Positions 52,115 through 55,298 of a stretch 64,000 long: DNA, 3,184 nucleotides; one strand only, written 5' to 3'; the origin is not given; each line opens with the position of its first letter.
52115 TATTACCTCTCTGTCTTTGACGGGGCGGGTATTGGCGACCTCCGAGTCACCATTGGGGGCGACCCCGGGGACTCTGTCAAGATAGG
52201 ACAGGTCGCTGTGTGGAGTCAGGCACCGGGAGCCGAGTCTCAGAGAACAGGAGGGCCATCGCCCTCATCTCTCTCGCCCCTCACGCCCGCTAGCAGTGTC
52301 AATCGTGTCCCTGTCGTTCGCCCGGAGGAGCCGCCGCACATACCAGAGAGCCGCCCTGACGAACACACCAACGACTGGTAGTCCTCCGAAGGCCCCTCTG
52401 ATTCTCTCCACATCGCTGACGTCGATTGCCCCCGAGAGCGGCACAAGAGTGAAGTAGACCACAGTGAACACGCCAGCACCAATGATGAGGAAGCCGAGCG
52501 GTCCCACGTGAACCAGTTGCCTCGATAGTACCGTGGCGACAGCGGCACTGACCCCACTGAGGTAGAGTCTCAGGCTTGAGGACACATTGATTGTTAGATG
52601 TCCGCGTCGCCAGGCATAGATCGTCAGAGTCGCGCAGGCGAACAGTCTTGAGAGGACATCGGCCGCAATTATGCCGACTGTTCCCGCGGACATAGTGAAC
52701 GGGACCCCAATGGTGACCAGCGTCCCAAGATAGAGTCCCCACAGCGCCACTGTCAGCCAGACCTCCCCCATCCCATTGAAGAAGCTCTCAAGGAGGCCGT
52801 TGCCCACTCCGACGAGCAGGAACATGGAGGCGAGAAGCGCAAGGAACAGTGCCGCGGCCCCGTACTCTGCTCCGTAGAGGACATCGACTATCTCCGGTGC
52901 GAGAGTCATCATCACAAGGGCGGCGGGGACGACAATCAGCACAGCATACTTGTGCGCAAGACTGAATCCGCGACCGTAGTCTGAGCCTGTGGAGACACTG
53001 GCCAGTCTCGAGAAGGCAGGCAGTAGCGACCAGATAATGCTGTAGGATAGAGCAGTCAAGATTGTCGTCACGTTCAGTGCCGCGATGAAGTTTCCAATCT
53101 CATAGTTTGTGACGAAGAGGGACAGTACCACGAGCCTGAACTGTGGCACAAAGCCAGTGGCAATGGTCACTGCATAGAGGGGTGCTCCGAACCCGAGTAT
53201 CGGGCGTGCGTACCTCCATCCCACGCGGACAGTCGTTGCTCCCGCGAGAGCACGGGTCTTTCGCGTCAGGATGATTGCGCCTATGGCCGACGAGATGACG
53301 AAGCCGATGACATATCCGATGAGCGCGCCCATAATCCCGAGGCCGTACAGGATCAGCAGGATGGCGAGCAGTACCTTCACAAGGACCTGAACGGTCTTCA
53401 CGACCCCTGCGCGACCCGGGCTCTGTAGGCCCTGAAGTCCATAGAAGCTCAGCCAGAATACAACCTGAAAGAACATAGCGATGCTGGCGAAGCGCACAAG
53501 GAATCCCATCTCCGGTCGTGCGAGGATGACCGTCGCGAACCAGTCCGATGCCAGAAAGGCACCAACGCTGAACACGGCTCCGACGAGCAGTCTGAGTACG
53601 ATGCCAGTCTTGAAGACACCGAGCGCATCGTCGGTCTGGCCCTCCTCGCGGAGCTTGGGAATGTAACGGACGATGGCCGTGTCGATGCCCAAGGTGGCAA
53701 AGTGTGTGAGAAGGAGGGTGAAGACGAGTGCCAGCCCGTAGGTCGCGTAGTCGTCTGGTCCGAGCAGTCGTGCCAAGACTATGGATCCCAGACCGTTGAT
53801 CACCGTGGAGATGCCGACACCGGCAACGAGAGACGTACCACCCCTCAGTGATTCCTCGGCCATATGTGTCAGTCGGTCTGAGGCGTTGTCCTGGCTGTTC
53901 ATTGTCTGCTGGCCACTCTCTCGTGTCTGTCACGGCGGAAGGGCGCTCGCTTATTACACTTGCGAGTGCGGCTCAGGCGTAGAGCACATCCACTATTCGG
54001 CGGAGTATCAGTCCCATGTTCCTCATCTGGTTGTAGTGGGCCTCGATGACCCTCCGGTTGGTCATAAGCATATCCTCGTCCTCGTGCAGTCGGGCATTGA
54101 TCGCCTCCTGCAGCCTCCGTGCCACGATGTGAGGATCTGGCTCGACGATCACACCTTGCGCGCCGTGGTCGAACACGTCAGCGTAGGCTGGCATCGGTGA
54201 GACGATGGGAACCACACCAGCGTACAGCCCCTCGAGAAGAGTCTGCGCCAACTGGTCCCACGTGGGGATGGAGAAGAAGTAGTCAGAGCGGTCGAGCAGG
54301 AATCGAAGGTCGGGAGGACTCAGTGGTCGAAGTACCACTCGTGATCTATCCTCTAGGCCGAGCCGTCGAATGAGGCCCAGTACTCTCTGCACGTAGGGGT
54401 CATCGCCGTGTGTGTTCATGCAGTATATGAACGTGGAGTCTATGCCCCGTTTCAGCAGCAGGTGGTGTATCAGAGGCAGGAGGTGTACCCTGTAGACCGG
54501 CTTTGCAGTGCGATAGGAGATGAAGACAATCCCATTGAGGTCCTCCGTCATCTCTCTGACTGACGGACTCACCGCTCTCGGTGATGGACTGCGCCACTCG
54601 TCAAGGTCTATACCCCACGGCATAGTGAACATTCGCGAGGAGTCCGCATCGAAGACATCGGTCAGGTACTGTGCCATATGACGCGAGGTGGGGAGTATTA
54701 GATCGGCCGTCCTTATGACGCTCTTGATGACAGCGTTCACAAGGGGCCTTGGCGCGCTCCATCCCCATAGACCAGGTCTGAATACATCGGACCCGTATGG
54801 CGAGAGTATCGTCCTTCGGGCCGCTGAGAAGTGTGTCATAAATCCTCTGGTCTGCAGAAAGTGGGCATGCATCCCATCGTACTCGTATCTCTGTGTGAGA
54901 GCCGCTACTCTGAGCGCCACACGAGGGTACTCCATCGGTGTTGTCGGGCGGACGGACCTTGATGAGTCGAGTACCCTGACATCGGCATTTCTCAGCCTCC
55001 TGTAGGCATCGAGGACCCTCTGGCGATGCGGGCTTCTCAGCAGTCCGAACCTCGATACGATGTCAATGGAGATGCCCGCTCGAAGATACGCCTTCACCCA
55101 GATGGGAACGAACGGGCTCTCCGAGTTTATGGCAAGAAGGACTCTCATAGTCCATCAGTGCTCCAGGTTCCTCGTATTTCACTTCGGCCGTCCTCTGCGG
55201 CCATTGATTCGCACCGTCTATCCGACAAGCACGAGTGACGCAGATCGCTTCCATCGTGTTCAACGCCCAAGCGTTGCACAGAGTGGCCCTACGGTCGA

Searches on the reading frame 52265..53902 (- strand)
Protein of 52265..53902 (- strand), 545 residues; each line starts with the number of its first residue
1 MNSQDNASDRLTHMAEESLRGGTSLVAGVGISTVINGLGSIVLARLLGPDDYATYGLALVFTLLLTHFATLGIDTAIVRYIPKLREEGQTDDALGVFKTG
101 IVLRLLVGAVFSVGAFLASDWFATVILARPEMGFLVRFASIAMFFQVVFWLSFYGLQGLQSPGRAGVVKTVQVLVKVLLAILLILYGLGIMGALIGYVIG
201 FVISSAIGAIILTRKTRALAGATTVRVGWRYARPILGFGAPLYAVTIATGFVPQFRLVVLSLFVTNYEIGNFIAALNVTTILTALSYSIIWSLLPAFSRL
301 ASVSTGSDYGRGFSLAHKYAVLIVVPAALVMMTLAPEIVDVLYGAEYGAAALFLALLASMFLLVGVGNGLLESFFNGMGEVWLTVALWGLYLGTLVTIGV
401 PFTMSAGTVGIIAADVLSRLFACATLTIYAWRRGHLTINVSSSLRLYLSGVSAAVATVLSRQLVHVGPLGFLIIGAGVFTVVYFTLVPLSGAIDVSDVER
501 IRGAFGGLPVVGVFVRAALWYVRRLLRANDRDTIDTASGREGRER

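Call 91: search_protein_families(library=pfam, proteins=[window:52265-53902:-], max_evalue=0.001)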
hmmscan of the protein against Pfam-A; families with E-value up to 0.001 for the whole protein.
window:52265-53902:- (545 aa): 2 families
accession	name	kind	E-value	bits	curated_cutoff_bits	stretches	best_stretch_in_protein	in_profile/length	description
PF01943.22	Polysacc_synt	-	7.6e-27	94.9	28.2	1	19-300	2-273/274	Polysaccharide biosynthesis protein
PF13440.11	Polysacc_synt_3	-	2.6e-22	79.9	23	1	42-349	1-290/293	Polysaccharide biosynthesis protein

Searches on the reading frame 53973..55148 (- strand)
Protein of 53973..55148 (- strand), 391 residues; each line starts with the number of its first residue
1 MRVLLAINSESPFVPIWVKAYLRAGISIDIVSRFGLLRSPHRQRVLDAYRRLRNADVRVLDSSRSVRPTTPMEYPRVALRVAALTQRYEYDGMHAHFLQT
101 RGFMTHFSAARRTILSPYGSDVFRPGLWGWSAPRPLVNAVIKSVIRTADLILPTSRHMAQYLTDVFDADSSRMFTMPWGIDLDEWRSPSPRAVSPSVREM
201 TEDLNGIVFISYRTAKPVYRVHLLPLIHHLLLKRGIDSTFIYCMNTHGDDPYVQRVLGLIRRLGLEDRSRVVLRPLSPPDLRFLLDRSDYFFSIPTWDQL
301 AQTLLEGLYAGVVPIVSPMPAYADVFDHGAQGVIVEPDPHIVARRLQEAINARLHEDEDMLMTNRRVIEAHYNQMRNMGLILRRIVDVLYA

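Call 91: search_protein_families(library=pfam, proteins=[window:53973-55148:-], max_evalue=0.001)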
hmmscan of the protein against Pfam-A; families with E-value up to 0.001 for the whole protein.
window:53973-55148:- (391 aa): 4 families
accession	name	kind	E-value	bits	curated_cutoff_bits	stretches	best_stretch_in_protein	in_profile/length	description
PF00534.26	Glycos_transf_1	-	1.1e-09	38.5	26.4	1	248-356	54-160/172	Glycosyl transferases group 1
PF13439.12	Glyco_transf_4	-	2e-08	34.9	28.5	1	19-183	13-169/170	Glycosyltransferase Family 4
PF13579.12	Glyco_trans_4_4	-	7.9e-07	30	29.7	1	18-177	11-156/158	Glycosyl transferase 4-like domain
PF13692.12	Glyco_trans_1_4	-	3.8e-05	24.4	27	1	248-350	40-140/142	Glycosyl transferases group 1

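Call 100: find_encoding_contigs(protein=window:53973-55148:-, flank=10000, max_places=6)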
Protein window:53973-55148:- (391 aa): 4 contigs read that carry it; 2 places shown.
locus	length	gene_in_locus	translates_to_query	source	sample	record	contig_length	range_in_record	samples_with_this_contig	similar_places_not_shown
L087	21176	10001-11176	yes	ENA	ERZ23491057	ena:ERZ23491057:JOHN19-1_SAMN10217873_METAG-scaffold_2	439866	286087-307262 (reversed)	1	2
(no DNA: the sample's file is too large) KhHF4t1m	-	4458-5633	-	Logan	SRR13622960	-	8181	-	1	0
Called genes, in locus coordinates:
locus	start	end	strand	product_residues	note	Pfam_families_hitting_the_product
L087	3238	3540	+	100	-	-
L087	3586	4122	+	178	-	-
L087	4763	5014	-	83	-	-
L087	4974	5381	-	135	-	PF04703:FaeA (faint)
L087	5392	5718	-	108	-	-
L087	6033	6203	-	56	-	-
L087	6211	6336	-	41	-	-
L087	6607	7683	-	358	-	-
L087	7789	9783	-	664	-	-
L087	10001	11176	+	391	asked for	PF13439:Glyco_transf_4, PF13579:Glyco_trans_4_4 (weak), PF00534:Glycos_transf_1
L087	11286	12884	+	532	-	PF01943:Polysacc_synt, PF13440:Polysacc_synt_3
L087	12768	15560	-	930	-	-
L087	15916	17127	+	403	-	PF13439:Glyco_transf_4, PF13579:Glyco_trans_4_4, PF00534:Glycos_transf_1, PF13692:Glyco_trans_1_4, PF13524:Glyco_trans_1_2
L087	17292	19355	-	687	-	PF00122:E1-E2_ATPase, PF00702:Hydrolase, PF12710:HAD (weak), PF08282:Hydrolase_3 (faint)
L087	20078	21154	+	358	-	PF13439:Glyco_transf_4, PF13579:Glyco_trans_4_4, PF00534:Glycos_transf_1, PF13692:Glyco_trans_1_4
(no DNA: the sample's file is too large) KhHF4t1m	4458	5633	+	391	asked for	PF13439:Glyco_transf_4, PF13579:Glyco_trans_4_4 (weak), PF00534:Glycos_transf_1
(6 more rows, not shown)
